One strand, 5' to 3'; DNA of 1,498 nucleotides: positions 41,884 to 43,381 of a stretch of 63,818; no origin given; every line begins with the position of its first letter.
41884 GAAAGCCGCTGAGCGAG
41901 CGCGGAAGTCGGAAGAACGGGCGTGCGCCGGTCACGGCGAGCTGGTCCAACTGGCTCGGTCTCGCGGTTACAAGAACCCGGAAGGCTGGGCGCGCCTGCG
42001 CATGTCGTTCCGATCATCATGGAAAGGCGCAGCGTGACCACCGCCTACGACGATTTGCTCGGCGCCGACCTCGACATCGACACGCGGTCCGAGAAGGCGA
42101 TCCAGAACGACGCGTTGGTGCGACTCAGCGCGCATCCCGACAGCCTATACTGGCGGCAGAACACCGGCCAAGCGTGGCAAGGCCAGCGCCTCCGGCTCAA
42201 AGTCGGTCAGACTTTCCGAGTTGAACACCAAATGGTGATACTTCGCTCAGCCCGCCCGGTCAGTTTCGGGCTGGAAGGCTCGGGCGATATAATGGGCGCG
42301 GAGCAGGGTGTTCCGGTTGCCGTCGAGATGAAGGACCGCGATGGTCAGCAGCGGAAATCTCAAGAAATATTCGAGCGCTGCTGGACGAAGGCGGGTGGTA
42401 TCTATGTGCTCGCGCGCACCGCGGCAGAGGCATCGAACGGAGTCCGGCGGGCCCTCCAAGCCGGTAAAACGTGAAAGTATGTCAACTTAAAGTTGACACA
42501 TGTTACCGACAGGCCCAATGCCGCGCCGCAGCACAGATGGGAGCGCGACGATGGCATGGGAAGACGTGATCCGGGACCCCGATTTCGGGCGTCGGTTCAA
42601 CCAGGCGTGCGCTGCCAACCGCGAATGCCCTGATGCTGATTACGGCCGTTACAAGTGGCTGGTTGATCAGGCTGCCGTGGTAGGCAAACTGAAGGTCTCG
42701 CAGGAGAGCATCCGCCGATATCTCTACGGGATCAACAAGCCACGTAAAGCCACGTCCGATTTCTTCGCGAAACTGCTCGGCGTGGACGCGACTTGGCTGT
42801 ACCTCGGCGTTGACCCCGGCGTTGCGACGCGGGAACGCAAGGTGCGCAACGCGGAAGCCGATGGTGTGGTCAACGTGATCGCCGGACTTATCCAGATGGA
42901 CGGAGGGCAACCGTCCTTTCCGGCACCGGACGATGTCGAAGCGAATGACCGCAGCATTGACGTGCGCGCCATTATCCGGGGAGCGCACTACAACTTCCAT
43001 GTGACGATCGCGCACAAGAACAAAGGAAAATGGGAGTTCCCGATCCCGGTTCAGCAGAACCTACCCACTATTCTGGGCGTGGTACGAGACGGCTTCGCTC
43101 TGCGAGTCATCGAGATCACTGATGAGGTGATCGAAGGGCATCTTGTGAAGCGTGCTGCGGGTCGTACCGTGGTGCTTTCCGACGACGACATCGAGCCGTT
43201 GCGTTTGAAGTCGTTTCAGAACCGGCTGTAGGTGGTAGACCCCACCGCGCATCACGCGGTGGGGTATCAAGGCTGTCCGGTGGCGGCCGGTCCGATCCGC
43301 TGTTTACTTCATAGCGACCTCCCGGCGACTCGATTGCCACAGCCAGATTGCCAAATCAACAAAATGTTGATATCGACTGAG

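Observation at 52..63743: Genome-wide 15-bp palindrome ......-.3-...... marks almost every operon boundary (stoperator-like operator network or phage-specific promoter)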

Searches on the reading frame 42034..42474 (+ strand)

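Call 11: search_protein_families(library=pfam, proteins=[window:42034-42474:+], max_evalue=0.01)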
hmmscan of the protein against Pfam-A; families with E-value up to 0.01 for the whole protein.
window:42034-42474:+ (146 aa): 1 family
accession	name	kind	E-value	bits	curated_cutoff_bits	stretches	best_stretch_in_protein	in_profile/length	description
PF00055.23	Laminin_N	-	0.0045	16.9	25.9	1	21-85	51-116/233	Laminin N-terminal (Domain VI)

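Call 24: search_protein_families(library=phrogs, proteins=[window:42034-42474:+], max_evalue=0.001)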
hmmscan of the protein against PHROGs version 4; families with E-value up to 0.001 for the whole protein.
window:42034-42474:+ (146 aa): 3 families
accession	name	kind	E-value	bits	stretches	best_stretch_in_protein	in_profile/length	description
phrog_93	-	DNA, RNA and nucleotide metabolism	4.1e-07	30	1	15-141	349-442/613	endonuclease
phrog_5702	-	DNA, RNA and nucleotide metabolism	2.1e-06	28.6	1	82-135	6-61/70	Holliday junction resolvase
phrog_824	-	unknown function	0.00082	20.3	0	92-143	126-177/265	-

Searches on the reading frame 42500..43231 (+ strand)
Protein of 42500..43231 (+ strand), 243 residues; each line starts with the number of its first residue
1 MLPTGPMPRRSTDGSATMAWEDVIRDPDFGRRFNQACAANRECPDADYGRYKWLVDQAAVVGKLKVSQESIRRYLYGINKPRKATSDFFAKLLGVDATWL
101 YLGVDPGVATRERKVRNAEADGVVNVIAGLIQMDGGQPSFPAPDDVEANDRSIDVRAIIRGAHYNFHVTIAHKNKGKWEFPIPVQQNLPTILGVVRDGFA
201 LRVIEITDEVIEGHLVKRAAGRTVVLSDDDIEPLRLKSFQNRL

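Call 10: search_protein_families(library=pfam, proteins=[window:42500-43231:+], max_evalue=0.01)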
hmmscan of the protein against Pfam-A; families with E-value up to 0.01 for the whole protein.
window:42500-43231:+ (243 aa): 1 family
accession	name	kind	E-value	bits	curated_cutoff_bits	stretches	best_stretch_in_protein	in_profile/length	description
PF01381.28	HTH_3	-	0.0054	17.2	23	1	63-100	18-55/55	Helix-turn-helix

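Call 24: search_protein_families(library=phrogs, proteins=[window:42500-43231:+], max_evalue=0.001)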
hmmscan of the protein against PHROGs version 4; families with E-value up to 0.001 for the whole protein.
window:42500-43231:+ (243 aa): 4 families
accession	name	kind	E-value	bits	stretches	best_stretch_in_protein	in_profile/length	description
phrog_2967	-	transcription regulation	1.8e-14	54.8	1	29-174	11-135/225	transcriptional regulator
phrog_2328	-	transcription regulation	0.00016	22.5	1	56-106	30-80/128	transcriptional repressor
phrog_4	-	transcription regulation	0.00027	21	1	59-117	152-205/400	transcriptional repressor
phrog_8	-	transcription regulation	0.00092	19.7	1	57-111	173-226/346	transcriptional regulator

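Call 25: find_related_loci(query=window:42551-43231:+, collection=viral_contigs, flank=10000)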
Query window:42551-43231:+ (226 aa) in viral_contigs; peptide patterns used: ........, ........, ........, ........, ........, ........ (x = any residue, [..] = any of these).
45 stretches matched a pattern, but none encodes a relative of the query by tblastn (E <= 1e-3).

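Call 27: find_homologous_proteins(query=window:42551-43231:+, max_evalue=0.00001)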
Query window:42551-43231:+ (226 aa): 31 proteins with E <= 0.00001 among 969 candidates.
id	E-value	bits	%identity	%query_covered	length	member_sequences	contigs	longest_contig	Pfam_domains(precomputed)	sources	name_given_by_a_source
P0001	8.4e-149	511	100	100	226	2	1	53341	-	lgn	-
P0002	1.7e-61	226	48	99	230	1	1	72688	-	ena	-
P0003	5.6e-60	221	47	98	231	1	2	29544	PF01381.29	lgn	-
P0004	2.5e-56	209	46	100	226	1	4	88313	-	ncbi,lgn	-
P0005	1.3e-54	203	46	100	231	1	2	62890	PF01381.29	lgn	-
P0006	1.1e-49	187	42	100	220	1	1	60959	-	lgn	-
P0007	5.7e-49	185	47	98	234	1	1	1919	-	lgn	-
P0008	4.2e-47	179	42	98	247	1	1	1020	PF01381.29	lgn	-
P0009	5.3e-47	178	41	98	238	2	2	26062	-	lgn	-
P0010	5.6e-46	175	42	97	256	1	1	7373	-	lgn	-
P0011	1.5e-45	174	42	98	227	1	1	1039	PF01381.29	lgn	-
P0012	8.4e-45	171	41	100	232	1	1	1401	-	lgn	-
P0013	1.6e-44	170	43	98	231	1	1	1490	-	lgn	-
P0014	3.8e-44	169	43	98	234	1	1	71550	PF01381.29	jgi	-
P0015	7.4e-44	168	43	98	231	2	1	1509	-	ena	-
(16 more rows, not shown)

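Call 28: find_encoding_contigs(protein=P0002, flank=10000, max_places=1)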
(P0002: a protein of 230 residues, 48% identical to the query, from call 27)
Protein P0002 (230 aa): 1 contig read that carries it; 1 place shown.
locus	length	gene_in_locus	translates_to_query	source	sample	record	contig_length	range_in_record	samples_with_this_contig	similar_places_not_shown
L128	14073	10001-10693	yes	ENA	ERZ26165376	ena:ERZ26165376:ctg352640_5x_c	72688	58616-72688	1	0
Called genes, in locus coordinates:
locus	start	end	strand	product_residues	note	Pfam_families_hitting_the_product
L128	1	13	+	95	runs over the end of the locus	-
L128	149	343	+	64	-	-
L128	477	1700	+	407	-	PF10926:DUF2800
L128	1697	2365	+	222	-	PF10991:Enc34_ssDNA-bd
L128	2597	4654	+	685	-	PF00145:DNA_methylase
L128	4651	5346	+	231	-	PF10979:DUF2786, PF23771:DUF7168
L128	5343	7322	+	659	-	-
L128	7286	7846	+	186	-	-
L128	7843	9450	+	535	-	PF04851:ResIII, PF00271:Helicase_C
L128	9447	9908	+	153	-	-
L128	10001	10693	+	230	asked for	-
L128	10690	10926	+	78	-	-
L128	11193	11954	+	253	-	PF07278:DUF1441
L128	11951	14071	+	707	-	?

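Call 29: find_encoding_contigs(protein=P0004, flank=10000, max_places=1)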
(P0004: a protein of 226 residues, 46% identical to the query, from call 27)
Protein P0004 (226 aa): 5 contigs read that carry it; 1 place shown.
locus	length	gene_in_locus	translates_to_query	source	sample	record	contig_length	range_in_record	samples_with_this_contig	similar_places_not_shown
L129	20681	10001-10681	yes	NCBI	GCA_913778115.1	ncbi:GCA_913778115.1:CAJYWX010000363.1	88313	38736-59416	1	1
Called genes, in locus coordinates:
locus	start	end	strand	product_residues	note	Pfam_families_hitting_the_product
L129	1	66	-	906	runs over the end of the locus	PF09250:Prim-Pol, PF08707:PriCT_2, PF05272:VapE-like_dom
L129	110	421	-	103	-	-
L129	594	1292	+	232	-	-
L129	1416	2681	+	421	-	PF10926:DUF2800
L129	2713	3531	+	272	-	PF10991:Enc34_ssDNA-bd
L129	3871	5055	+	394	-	-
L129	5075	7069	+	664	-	-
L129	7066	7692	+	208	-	PF25680:Mom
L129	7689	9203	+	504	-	PF04851:ResIII, PF00271:Helicase_C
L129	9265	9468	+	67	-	-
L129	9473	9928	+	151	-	-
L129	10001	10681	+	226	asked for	-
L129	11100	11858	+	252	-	PF07278:DUF1441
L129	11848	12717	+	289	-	PF01507:PAPS_reduct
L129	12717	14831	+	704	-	PF05876:GpA_ATPase, PF20454:GpA_nuclease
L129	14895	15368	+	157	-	-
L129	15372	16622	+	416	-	PF13472:Lipase_GDSL_2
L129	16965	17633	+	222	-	PF00565:SNase, PF05901:Excalibur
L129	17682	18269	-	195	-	-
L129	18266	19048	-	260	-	-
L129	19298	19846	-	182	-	-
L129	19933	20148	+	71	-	PF02831:gpW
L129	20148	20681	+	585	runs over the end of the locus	PF05136:Phage_portal_2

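Call 30: find_encoding_contigs(protein=P0005, flank=10000, max_places=1)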
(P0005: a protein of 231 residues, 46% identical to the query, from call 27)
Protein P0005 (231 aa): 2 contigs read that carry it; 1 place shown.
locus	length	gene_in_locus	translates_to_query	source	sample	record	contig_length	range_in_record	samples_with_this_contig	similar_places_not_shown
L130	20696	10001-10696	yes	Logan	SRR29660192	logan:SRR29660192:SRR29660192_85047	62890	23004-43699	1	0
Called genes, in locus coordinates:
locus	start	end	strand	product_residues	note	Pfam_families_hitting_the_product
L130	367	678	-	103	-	-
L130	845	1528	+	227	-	-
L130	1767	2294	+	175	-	PF04116:FA_hydroxylase (weak), PF10520:Lipid_desat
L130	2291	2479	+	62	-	-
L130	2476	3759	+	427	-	PF10926:DUF2800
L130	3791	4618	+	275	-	PF10991:Enc34_ssDNA-bd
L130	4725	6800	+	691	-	-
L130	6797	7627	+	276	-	-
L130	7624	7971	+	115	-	-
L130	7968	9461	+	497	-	PF04851:ResIII, PF00270:DEAD (faint), PF00271:Helicase_C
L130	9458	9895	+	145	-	-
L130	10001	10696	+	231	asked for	PF01381:HTH_3 (faint)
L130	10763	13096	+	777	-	-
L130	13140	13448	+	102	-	-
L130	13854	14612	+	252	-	PF07278:DUF1441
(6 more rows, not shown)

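Call 31: find_encoding_contigs(protein=P0006, flank=10000, max_places=1)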
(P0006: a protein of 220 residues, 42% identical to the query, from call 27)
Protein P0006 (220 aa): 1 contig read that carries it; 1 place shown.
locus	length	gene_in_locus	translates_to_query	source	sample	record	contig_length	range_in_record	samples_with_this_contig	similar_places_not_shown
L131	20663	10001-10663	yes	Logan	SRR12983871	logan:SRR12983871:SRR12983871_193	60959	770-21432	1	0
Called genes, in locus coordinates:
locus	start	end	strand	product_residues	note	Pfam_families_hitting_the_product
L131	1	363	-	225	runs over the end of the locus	-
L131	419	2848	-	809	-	PF09250:Prim-Pol, PF08707:PriCT_2, PF05272:VapE-like_dom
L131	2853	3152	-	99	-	-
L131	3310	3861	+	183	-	-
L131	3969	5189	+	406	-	PF10926:DUF2800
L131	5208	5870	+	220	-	PF10991:Enc34_ssDNA-bd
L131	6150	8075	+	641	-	-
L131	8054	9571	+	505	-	PF04851:ResIII, PF00270:DEAD (faint), PF00271:Helicase_C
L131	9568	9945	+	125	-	-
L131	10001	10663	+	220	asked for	-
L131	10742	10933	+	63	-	-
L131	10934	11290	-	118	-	-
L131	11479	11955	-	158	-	-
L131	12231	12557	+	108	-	-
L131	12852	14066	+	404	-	PF13356:Arm-DNA-bind_3, PF22022:Phage_int_M, PF00589:Phage_integrase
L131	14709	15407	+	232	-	PF07278:DUF1441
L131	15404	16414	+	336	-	PF01507:PAPS_reduct (weak)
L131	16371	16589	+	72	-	-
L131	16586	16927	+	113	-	-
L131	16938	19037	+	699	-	PF05876:GpA_ATPase, PF20454:GpA_nuclease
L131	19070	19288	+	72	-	PF02831:gpW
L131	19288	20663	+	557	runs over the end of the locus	PF05136:Phage_portal_2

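Call 37: search_solved_structures(query=A1, max_evalue=1, show_alignments=2)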
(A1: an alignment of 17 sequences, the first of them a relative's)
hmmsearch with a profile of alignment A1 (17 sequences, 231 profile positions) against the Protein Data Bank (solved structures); distinct sequences matched with E-value up to 1: 6.
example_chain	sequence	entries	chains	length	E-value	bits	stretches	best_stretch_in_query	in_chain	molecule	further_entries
5a7l_A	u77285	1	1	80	0.00028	23.6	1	46-89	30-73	CI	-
6tri_A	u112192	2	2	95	0.00029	23.6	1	46-93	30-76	CI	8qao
3zhm_A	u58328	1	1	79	0.00034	23.3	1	46-89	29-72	CI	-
3zhi_A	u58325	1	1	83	0.00091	21.9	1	46-89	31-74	CI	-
3bs3_A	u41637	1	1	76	0.0025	20.5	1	39-91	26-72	Putative DNA-binding protein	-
2kpj_A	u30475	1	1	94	0.06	16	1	45-86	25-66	SOS-response transcriptional repressor, LexA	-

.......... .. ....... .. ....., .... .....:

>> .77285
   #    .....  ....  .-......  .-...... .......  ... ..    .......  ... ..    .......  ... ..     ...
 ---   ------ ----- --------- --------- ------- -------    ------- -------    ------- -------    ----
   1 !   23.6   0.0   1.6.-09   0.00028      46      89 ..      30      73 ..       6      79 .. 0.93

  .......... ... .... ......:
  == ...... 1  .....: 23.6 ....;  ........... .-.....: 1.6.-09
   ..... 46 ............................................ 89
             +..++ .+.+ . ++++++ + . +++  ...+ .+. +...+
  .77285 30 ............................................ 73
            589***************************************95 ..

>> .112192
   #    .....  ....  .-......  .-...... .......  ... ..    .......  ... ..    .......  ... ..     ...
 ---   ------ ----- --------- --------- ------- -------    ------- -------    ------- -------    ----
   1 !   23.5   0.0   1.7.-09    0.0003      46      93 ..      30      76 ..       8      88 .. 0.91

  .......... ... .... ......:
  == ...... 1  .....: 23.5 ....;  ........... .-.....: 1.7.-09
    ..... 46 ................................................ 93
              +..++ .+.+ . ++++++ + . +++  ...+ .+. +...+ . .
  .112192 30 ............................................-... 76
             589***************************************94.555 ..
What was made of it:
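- On Stoperator system (cluster A mycobacteriophages): No mycobacteriophage repressor appeared (call 37).
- Closest known: Lambda-type CI/Cro operators, and TP901-1 CI with its OR/OL/OD sites. Same: The g71 HTH is most similar by sequence to the TP901-1 CI N-terminal domain (call 37).
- The g71 HTH matches the TP901-1 CI N-terminal domain (call 37).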

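Call 46: predict_structure(alignment_id=A1)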
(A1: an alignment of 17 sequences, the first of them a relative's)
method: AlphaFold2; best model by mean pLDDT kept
length: 226 residues; sequences in the alignment: 17
mean_pLDDT: 84.0   pTM: 0.55
mean pLDDT of the five models: 84.0, 83.1, 83.1, 82.1, 81.1
residues with pLDDT >= 90: 107; 70-90: 88; 50-70: 19; < 50: 12
segments of 3 or more residues with pLDDT < 50: 91-100
pLDDT, mean of each block of 10 residues (from residue 1): 68 90 85 94 93 94 92 90 75 42 74 92 84 86 91 90 81 89 90 87 79 91 71
secondary structure, 60 per line:
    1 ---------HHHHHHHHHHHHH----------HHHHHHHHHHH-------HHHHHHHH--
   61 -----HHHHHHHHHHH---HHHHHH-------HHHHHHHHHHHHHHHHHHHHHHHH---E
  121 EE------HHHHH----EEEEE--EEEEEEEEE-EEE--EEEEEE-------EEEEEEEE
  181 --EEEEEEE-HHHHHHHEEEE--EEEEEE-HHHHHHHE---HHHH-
elements in order: H10-22 H33-43 H51-58 H66-76 H80-85 H93-116 E120-122 H129-133 E138-142 E145-153 E155-157 E160-165 E173-180 E183-189 H191-197 E198-201 E204-209 H211-217 H222-225
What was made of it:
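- The AF2 model has mean pLDDT 84 (call 46).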

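Call 49: fold_search(model_id=the predicted structure, library=pdb)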
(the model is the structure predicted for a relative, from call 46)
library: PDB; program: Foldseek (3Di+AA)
matches with E <= 10: 471; with E <= 0.001: 1
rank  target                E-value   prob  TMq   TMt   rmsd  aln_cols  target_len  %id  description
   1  2ost_C                7.3e-05  1.00  0.35  0.53   5.9       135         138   16  The structure of a bacterial homing endonuclease : I-Ssp6803I (released 2007-03-20)
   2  2ost_D                1.0e-03  1.00  0.35  0.56   5.5       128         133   16  The structure of a bacterial homing endonuclease : I-Ssp6803I (released 2007-03-20)
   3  9vx6_T                4.2e-03  1.00  0.29  0.18   5.1       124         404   10  Helical structure of gRNA-tDNA SPARDA complex (released 2026-01-14)
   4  8rpx_C                5.0e-03  0.99  0.34  0.46   7.4       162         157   12  NhoI restriction endonuclease in complex with quadruply methylated DNA target (released 2024-07-17)
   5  7jvt_D                5.3e-03  0.63  0.23  0.25  17.9       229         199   14  Crystal structure of a lambda-186 hybrid repressor (released 2021-09-08)
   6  2ost_A                6.3e-03  1.00  0.34  0.49   6.6       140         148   16  The structure of a bacterial homing endonuclease : I-Ssp6803I (released 2007-03-20)
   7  9vx6_X                6.7e-03  0.99  0.31  0.20   5.7       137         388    9  Helical structure of gRNA-tDNA SPARDA complex (released 2026-01-14)
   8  4tkd_C                8.5e-03  1.00  0.32  0.51   4.2       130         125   15  Sulfolobus solfataricus HJC mutants (released 2015-08-12)
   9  4tkd_B                9.6e-03  0.99  0.29  0.48   4.8       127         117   16  Sulfolobus solfataricus HJC mutants (released 2015-08-12)
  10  2ost_B                1.1e-02  0.99  0.34  0.49   6.8       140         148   15  The structure of a bacterial homing endonuclease : I-Ssp6803I (released 2007-03-20)
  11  2wcw_A                1.3e-02  1.00  0.33  0.52   4.4       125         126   10  1.6A resolution structure of Archaeoglobus fulgidus Hjc, a Holliday junction resolvase from an archaeal hyperthermophi (released 2009-03-24)
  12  2eo0_A                1.3e-02  1.00  0.32  0.49   4.3       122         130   16  Crystal Structure of Holliday Junction Resolvase ST1444 (released 2007-10-02)
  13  8q5n_B                1.3e-02  0.98  0.34  0.47   6.9       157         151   13  Apo form of restriction endonuclease NhoI. (released 2024-07-17)
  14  1eop_B                1.6e-02  0.97  0.32  0.30   5.6       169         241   12  ECORV BOUND TO COGNATE DNA (released 2000-04-04)
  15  2wj0_A                2.0e-02  1.00  0.35  0.56   4.1       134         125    7  Crystal structures of Holliday junction resolvases from Archaeoglobus fulgidus bound to DNA substrate (released 2009-05-26)
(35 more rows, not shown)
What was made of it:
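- On Stoperator system (cluster A mycobacteriophages): The g71 model has one HTH plus a nuclease-fold domain (calls 46, 49).
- The C-terminal domain of g71 resembles PD-(D/E)XK nucleases: I-Ssp6803I at E=7e-5, plus Hjc, NhoI and EcoRV (call 49).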

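Call 52: search_dna_similar(query=window:42551-43231:+, collection=phages, mode=protein, max_rows=30, max_evalue=0.001)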
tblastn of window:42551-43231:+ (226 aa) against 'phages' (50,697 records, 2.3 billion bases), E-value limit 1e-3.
Records with a match: 43; places in all: 43; records where one place covers at least 80% of the query: 29.
Best place of each record, by identity: <60% 43.
By first word of the organism name: Rhodobacter 23; Ruegeria 10; Achromobacter 2; Klebsiella 2; Pseudomonas 2; Burkholderia 2; Rhizobium 1; Marinobacter 1.
By host as written in the record: Rhodobacter capsulatus YW1 23; Ruegeria pomeroyi DSS-3 10; - 2; Klebsiella pneumoniae YMC16/01/N133 2; Pseudomonas aeruginosa 2; Burkholderia cenocepacia C6433 2; Sinorhizobium americanum X2_30 1; Marinobacter 1.
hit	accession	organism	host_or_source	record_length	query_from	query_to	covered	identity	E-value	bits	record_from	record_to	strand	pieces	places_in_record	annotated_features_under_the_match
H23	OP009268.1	Rhodobacter phage RcCWillis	Rhodobacter capsulatus YW1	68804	1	226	100%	35.8%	6e-36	139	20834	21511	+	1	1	helix-turn-helix DNA binding domain protein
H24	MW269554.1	Achromobacter phage vB_AchrS_AchV4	-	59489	7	226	97%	36.1%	3e-34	134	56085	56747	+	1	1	putative helix-turn-helix transcriptional regulator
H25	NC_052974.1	Achromobacter phage vB_AchrS_AchV4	-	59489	7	226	97%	36.1%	3e-34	134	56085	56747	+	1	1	transcriptional regulator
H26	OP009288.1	Rhodobacter phage RcWhiteOak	Rhodobacter capsulatus YW1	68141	11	226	96%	33.6%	4e-32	128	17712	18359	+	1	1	helix-turn-helix DNA binding domain protein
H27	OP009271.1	Rhodobacter phage RcJoli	Rhodobacter capsulatus YW1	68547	11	226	96%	33.6%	4e-32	128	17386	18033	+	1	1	helix-turn-helix DNA binding domain protein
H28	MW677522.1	Rhodobacter phage RcPutin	Rhodobacter capsulatus YW1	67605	11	226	96%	33.2%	7e-32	127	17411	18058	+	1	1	19: helix-turn-helix DNA binding domain protein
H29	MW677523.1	Rhodobacter phage RcRios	Rhodobacter capsulatus YW1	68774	11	226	96%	33.2%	7e-32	127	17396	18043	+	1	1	19: helix-turn-helix DNA binding domain protein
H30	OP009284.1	Rhodobacter phage RcPeripeteia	Rhodobacter capsulatus YW1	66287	11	226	96%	33.0%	1e-32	130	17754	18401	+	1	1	helix-turn-helix DNA binding domain protein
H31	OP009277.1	Rhodobacter phage RcMaeve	Rhodobacter capsulatus YW1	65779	11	226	96%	33.0%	1e-32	130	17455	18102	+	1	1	helix-turn-helix DNA binding domain protein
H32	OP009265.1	Rhodobacter phage RcAqua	Rhodobacter capsulatus YW1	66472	11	226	96%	33.0%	1e-32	130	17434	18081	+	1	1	helix-turn-helix DNA binding domain protein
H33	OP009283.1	Rhodobacter phage RcPacific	Rhodobacter capsulatus YW1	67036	11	226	96%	33.0%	1e-32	130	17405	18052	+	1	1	helix-turn-helix DNA binding domain protein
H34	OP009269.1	Rhodobacter phage RcDora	Rhodobacter capsulatus YW1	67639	11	226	96%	33.0%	1e-32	130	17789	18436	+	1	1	helix-turn-helix DNA binding domain protein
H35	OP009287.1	Rhodobacter phage RcWata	Rhodobacter capsulatus YW1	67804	11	226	96%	33.0%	1e-32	130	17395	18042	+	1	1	helix-turn-helix DNA binding domain protein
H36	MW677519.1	Rhodobacter phage RcMrWorf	Rhodobacter capsulatus YW1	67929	11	226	96%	33.0%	1e-32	130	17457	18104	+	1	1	19: helix-turn-helix DNA binding domain protein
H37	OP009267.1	Rhodobacter phage RcBigEagle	Rhodobacter capsulatus YW1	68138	11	226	96%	33.0%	1e-32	130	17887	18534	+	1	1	helix-turn-helix DNA binding domain protein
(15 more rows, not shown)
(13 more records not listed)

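Call 93: search_protein_representatives(alignment_id=A1)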
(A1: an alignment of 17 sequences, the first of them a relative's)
Query: 17 sequences, 231 profile positions. Proteins with E-value up to 0.001 (for the whole library): 1770; up to 1e-10: 650; up to 1e-30: 353. The best 150 are listed.
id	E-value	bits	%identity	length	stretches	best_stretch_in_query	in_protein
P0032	2.2e-101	354.5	-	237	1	5-231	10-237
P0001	3.7e-90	317.7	-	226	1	6-231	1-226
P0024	4.3e-88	311.0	-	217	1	7-231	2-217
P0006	4.2e-85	301.2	-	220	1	7-231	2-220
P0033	2.2e-84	298.8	-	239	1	10-231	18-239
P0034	1.1e-83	296.5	-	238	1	7-231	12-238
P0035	4.4e-80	284.8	-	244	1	4-231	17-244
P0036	6.5e-80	284.2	-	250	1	9-231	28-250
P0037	7.8e-80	284.0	-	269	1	7-231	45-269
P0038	7.7e-78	277.4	-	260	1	8-231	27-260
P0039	1.2e-77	276.9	-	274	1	6-231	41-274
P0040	2.4e-77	275.8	-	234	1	7-231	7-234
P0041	1.3e-76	273.4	-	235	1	10-230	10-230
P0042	5.4e-76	271.4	-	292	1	5-231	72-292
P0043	1.1e-75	270.3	-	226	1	7-231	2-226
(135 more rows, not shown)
